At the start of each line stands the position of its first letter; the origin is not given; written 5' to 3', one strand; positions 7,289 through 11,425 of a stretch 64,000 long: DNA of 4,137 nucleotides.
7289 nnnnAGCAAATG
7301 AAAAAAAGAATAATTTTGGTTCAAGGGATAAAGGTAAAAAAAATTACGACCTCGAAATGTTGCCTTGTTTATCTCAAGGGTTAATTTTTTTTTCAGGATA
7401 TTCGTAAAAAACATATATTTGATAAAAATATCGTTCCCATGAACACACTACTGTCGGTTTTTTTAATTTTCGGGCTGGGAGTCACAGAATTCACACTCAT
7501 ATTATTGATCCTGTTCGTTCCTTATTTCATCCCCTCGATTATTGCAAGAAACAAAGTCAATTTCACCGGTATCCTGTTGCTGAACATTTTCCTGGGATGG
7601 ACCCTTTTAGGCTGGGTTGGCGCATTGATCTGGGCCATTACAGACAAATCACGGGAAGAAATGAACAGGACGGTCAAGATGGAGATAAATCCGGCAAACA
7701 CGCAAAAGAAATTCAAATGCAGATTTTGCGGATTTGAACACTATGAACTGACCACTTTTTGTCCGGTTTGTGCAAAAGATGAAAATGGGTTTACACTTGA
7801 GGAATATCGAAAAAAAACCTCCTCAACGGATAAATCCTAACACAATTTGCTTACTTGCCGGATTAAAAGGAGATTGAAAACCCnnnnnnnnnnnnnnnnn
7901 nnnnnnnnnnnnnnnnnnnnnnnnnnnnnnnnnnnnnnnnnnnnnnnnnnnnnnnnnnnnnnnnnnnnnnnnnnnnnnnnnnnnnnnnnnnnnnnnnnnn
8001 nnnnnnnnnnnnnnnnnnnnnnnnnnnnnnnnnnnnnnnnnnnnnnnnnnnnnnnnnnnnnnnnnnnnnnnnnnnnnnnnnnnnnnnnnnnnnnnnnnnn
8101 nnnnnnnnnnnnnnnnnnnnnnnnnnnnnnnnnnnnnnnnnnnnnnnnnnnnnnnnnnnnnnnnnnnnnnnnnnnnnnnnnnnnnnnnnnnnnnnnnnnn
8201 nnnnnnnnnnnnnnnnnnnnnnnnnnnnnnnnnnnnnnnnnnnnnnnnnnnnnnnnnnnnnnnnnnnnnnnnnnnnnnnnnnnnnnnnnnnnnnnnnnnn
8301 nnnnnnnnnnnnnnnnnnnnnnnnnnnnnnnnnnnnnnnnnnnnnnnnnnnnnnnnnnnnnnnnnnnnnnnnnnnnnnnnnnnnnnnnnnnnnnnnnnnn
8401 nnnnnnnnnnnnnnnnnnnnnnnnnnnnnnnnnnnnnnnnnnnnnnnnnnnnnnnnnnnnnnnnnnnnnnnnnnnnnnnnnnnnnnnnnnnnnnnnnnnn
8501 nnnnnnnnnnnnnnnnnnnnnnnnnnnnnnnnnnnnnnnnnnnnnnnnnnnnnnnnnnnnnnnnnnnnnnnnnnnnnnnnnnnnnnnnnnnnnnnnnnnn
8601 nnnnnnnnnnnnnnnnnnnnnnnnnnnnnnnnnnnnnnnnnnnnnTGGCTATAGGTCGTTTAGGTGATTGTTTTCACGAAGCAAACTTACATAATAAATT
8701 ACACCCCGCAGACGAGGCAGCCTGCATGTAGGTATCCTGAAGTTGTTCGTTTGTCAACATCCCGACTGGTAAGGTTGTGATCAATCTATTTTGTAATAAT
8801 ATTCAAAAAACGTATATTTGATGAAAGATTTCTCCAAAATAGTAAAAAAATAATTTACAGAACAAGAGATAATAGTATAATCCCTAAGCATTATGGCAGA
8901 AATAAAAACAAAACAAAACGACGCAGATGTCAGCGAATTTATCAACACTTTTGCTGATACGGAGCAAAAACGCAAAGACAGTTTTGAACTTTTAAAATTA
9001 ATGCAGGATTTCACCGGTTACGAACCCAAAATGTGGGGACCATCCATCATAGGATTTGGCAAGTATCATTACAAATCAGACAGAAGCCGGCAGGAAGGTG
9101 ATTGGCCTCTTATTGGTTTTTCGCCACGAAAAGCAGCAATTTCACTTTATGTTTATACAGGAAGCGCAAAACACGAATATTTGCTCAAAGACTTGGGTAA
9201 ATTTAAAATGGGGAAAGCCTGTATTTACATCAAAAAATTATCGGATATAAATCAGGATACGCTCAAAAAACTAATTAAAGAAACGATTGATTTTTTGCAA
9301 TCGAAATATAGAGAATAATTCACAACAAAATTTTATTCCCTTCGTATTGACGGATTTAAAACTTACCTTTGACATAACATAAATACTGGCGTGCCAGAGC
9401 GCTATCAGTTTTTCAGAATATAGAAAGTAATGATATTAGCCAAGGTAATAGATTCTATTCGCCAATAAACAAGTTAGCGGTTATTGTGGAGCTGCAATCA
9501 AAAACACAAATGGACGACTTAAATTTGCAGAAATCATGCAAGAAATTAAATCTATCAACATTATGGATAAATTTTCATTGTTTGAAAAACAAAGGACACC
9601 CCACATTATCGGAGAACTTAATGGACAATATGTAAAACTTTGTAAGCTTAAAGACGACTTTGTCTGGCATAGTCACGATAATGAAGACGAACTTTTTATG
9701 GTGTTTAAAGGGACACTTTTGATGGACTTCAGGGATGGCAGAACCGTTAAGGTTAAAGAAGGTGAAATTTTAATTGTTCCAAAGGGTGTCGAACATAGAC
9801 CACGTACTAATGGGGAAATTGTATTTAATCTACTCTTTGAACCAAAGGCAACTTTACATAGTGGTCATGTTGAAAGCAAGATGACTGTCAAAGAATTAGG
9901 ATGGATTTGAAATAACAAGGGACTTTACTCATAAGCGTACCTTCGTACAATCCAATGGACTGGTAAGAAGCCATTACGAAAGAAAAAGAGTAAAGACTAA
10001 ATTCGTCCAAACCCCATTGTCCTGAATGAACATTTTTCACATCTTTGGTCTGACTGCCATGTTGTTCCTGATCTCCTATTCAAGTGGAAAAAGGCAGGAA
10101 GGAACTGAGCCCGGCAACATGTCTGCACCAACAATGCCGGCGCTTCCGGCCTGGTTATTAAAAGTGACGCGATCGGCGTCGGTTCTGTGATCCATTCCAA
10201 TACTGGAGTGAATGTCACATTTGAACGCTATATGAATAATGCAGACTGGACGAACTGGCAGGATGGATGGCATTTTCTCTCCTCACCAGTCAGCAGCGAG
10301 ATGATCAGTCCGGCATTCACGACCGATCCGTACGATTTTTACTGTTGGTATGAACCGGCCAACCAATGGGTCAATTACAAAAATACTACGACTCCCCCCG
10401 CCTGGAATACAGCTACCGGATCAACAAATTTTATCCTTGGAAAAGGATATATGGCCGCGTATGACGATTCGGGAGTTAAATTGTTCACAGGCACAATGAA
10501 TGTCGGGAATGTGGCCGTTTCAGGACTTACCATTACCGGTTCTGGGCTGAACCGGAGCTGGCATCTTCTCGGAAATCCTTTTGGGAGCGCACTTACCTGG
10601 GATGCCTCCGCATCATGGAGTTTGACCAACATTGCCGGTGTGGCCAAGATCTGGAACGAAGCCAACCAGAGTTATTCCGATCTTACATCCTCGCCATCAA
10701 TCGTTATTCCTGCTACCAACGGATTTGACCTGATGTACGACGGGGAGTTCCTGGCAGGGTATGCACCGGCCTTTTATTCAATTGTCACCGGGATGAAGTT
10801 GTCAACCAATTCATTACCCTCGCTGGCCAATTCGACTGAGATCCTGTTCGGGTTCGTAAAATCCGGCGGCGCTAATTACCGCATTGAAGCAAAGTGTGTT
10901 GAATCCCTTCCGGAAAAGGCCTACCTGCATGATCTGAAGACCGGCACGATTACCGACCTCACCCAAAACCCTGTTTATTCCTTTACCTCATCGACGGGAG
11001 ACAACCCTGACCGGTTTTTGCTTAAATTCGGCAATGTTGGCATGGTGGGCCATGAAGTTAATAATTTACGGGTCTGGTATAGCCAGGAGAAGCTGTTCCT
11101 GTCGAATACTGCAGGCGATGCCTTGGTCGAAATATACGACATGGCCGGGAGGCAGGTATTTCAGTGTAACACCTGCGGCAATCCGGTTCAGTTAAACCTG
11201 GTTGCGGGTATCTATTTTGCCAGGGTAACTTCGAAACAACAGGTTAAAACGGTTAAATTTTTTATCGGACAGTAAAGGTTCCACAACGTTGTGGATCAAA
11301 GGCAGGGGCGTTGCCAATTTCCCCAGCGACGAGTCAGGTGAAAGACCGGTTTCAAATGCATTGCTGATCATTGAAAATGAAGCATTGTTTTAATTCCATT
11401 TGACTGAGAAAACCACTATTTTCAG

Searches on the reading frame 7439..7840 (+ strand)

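Call 65: search_protein_families(library=pfam, proteins=[window:7439-7840:+], max_evalue=0.001)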
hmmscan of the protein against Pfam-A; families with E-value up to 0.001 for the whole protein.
window:7439-7840:+ (133 aa): 1 family
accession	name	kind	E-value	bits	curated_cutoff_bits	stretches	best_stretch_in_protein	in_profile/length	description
PF14373.11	Imm_superinfect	-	2.3e-13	50.2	27.9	1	29-67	2-42/42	Superinfection immunity protein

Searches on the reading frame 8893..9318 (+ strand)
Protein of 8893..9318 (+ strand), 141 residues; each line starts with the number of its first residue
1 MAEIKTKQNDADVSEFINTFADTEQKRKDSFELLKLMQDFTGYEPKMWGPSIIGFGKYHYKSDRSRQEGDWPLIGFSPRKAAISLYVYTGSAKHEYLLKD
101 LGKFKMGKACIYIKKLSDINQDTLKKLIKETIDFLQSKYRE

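Call 65: search_protein_families(library=pfam, proteins=[window:8893-9318:+], max_evalue=0.001)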
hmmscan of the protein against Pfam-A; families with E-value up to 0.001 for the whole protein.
window:8893-9318:+ (141 aa): 1 family
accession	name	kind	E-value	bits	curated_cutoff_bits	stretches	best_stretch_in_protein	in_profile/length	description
PF08818.16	DUF1801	-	1e-11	45.5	27.2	1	27-132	2-85/85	Domain of unknown function (DU1801)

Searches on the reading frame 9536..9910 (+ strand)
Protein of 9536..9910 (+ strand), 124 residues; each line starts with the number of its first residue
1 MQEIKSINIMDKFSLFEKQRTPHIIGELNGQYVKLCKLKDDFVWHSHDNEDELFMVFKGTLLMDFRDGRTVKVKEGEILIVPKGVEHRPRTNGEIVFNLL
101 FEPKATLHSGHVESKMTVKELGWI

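Call 65: search_protein_families(library=pfam, proteins=[window:9536-9910:+], max_evalue=0.001)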
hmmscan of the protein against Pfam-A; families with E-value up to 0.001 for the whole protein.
window:9536-9910:+ (124 aa): 3 families
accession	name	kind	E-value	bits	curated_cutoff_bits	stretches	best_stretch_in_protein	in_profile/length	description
PF07883.17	Cupin_2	-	2.8e-13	49.8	27.2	1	41-94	10-61/70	Cupin domain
PF06249.18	EutQ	-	0.00034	20.9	21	1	48-88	93-132/152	Ethanolamine utilisation protein EutQ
PF02311.25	AraC_binding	-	0.00055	20.1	21.1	0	40-88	14-60/135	AraC-like ligand binding domain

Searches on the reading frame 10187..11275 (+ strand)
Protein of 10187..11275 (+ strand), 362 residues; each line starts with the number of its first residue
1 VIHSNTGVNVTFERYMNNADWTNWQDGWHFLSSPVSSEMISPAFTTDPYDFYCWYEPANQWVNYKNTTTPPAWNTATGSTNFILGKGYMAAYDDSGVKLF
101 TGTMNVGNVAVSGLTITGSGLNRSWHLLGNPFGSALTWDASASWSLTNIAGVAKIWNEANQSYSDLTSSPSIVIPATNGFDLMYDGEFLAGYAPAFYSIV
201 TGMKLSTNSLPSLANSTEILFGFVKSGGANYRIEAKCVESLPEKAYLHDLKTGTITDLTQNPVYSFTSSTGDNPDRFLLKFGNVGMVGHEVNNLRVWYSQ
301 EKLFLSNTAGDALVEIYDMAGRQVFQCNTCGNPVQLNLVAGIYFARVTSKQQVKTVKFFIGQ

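Call 8: search_protein_families(library=pfam, proteins=[window:10187-11275:+], max_evalue=0.0001)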
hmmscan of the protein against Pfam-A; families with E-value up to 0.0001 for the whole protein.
window:10187-11275:+ (362 aa): 0 families

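Call 65: search_protein_families(library=pfam, proteins=[window:10187-11275:+], max_evalue=0.001)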
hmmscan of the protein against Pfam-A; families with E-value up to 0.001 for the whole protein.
window:10187-11275:+ (362 aa): 1 family
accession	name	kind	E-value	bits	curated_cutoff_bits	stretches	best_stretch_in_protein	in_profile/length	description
PF18962.6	Por_Secre_tail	-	0.00018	22.2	27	1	307-360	17-75/75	Secretion system C-terminal sorting domain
